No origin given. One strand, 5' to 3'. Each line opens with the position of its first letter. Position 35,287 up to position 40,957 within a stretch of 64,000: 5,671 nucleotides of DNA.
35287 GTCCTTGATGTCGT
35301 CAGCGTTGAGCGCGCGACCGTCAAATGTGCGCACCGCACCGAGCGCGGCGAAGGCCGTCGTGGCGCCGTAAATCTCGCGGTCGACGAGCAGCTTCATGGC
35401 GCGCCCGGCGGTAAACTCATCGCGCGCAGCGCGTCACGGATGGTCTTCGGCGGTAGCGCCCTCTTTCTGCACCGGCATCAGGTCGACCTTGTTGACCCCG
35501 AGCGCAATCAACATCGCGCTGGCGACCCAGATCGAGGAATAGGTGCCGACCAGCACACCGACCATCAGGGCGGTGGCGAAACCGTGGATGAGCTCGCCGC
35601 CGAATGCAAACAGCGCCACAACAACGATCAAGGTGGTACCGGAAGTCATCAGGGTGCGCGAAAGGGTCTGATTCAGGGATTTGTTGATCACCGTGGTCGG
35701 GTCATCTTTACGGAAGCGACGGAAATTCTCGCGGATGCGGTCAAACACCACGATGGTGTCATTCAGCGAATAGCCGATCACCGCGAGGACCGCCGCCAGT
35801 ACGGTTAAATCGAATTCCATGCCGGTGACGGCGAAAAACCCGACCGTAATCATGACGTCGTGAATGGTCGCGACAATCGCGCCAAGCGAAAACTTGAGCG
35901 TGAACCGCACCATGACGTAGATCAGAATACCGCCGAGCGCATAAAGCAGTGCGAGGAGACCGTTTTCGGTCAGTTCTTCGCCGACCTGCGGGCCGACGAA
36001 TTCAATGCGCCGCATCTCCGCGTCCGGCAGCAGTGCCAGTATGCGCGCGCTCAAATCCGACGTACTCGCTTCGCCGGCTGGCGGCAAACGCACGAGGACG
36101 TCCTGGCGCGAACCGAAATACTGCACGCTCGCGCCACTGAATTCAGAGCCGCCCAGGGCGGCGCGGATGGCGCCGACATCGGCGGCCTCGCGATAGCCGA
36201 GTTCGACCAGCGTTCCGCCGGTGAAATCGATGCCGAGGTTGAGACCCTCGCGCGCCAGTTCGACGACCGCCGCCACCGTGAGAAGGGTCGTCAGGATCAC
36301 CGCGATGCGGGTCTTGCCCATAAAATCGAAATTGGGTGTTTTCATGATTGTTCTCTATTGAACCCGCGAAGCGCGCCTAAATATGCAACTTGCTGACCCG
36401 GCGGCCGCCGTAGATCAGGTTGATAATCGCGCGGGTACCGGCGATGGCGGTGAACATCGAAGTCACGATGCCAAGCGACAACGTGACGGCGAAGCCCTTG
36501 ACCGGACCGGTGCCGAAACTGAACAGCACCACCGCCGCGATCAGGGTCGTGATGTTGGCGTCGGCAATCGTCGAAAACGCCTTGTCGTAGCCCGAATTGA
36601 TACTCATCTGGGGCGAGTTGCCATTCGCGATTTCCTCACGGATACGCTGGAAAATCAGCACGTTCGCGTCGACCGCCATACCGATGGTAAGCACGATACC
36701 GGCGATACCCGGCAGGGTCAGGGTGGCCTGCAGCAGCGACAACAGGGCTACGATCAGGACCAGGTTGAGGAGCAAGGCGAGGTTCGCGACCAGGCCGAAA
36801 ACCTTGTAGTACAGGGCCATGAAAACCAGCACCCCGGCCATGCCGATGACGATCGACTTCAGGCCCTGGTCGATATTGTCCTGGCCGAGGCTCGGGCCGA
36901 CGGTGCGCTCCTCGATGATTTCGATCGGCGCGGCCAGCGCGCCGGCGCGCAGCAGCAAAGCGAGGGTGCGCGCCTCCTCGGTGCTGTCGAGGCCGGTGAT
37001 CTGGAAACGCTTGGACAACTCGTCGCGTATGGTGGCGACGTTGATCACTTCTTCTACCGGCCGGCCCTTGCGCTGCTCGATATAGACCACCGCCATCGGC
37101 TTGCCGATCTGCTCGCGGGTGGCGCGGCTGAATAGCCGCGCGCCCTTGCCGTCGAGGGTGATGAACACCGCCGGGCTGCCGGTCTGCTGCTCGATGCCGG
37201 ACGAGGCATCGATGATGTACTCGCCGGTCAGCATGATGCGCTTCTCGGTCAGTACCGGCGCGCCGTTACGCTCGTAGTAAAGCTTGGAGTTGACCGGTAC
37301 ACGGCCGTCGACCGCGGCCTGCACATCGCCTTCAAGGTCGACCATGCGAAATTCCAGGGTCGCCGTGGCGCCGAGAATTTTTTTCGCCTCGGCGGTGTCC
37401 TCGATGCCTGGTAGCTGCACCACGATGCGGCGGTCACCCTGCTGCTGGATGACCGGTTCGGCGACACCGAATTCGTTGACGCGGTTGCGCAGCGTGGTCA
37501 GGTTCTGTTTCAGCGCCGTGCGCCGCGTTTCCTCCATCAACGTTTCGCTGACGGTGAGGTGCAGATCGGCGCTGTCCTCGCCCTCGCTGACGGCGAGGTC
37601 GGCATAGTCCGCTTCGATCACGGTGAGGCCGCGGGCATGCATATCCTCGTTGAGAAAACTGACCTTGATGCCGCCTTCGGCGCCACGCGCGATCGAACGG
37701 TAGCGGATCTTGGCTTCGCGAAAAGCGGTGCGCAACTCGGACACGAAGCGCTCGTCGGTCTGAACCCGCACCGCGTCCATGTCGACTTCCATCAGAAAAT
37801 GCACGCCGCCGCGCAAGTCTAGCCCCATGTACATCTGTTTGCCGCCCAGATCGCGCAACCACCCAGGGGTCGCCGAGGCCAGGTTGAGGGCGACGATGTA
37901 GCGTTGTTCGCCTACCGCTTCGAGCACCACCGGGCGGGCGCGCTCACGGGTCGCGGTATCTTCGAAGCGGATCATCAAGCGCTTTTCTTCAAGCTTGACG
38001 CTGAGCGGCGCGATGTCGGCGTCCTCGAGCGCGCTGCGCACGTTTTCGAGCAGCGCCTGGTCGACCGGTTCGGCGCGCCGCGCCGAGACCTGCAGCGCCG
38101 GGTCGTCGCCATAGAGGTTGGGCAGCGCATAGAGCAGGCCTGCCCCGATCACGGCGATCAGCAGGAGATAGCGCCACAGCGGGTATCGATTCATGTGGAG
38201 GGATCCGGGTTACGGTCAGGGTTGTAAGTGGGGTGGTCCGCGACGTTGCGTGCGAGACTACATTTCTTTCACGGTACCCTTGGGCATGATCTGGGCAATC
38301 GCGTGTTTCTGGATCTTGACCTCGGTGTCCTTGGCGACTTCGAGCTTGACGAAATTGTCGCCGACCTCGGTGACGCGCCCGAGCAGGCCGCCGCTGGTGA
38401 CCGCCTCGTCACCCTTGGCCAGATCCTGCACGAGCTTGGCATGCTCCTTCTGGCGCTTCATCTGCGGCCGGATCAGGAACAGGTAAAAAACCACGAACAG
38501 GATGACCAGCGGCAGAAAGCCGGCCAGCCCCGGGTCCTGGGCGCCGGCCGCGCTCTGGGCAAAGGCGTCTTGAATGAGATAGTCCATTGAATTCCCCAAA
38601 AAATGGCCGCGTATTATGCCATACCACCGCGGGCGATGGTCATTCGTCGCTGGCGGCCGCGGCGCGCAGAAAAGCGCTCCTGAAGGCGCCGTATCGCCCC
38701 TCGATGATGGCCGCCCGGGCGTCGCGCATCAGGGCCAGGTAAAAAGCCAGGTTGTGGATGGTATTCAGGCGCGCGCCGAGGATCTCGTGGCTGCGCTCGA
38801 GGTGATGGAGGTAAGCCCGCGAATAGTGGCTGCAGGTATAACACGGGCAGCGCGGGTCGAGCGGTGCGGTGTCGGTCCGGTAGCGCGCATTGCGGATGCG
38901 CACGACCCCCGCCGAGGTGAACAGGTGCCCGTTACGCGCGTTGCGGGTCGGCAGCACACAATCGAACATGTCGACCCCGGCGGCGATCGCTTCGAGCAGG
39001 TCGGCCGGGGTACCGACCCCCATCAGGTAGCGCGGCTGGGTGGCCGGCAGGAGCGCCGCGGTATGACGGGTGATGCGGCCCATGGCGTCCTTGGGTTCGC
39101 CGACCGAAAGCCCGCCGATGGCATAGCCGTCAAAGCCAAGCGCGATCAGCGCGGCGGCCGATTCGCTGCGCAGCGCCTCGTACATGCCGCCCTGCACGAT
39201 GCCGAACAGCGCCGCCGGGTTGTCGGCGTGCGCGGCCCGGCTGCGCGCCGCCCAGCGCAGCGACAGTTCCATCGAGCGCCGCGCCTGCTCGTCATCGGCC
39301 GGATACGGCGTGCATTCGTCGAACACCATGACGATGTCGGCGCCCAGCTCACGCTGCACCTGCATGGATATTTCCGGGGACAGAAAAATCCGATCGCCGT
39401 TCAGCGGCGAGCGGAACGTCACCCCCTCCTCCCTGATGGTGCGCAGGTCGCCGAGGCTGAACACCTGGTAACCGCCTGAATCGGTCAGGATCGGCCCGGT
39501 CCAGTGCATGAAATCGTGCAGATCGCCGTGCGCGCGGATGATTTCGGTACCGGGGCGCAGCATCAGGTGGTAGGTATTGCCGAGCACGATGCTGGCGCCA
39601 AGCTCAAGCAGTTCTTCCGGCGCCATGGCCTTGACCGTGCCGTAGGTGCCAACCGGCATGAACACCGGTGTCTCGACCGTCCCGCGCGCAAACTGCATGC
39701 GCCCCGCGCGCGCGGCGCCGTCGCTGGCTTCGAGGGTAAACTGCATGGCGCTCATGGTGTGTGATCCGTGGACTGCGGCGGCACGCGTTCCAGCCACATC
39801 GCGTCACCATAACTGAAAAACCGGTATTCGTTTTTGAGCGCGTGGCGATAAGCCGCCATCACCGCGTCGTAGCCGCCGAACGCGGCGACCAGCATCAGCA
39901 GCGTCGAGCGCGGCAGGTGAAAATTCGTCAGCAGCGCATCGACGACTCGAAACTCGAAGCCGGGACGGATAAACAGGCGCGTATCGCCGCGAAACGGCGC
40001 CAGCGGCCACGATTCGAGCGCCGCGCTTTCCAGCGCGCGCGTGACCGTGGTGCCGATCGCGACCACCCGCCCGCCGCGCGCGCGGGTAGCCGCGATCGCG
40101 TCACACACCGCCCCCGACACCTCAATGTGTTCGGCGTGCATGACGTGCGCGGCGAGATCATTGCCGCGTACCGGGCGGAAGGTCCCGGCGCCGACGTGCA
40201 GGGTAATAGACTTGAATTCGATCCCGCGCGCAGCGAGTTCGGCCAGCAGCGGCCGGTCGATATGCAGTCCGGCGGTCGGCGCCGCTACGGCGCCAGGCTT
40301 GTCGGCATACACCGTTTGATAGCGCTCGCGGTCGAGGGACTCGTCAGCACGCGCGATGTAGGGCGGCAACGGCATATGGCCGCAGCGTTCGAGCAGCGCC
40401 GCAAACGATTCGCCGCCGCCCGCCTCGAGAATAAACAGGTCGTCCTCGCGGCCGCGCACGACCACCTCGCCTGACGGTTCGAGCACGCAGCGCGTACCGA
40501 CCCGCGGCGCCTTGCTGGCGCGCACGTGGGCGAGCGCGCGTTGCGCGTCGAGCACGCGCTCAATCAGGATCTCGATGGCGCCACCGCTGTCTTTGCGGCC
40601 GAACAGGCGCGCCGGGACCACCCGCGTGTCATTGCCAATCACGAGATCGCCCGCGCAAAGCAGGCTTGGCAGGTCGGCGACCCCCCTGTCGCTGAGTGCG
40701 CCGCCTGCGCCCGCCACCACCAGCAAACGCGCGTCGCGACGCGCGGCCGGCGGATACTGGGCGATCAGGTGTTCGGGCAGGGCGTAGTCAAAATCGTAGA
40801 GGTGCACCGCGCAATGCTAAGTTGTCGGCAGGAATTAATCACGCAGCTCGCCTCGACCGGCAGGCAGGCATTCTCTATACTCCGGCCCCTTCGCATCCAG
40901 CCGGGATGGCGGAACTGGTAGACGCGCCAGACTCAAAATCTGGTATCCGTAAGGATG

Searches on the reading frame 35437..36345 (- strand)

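Call 54: search_protein_families(library=pfam, proteins=[window:35437-36345:-], max_evalue=0.00001)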
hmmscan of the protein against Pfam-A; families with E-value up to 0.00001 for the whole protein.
window:35437-36345:- (303 aa): 2 families
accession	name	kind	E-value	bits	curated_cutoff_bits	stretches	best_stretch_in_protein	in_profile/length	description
PF02355.23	SecD_SecF_C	-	5.3e-68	228.6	20.5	1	107-283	11-187/189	Protein export membrane protein SecD/SecF, C-terminal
PF07549.19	Sec_GG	-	3.5e-08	33.2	20.3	1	34-54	7-27/28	SecD/SecF GG Motif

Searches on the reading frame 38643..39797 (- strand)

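Call 54: search_protein_families(library=pfam, proteins=[window:38643-39797:-], max_evalue=0.00001)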
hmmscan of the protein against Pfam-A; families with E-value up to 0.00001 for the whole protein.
window:38643-39797:- (385 aa): 1 family
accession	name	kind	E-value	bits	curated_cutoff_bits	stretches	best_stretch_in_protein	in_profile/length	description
PF01702.25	TGT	-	4.2e-162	539.7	26.3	1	27-379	2-354/357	Queuine tRNA-ribosyltransferase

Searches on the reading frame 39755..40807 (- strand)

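Call 55: search_protein_families(library=pfam, proteins=[window:39755-40807:-], max_evalue=0.00001)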
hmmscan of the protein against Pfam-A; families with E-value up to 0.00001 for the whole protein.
window:39755-40807:- (351 aa): 1 family
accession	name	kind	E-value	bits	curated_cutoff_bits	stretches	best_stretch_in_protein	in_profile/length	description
PF02547.20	Queuosine_synth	-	7.6e-123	410.2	25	1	4-339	2-322/322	Queuosine biosynthesis protein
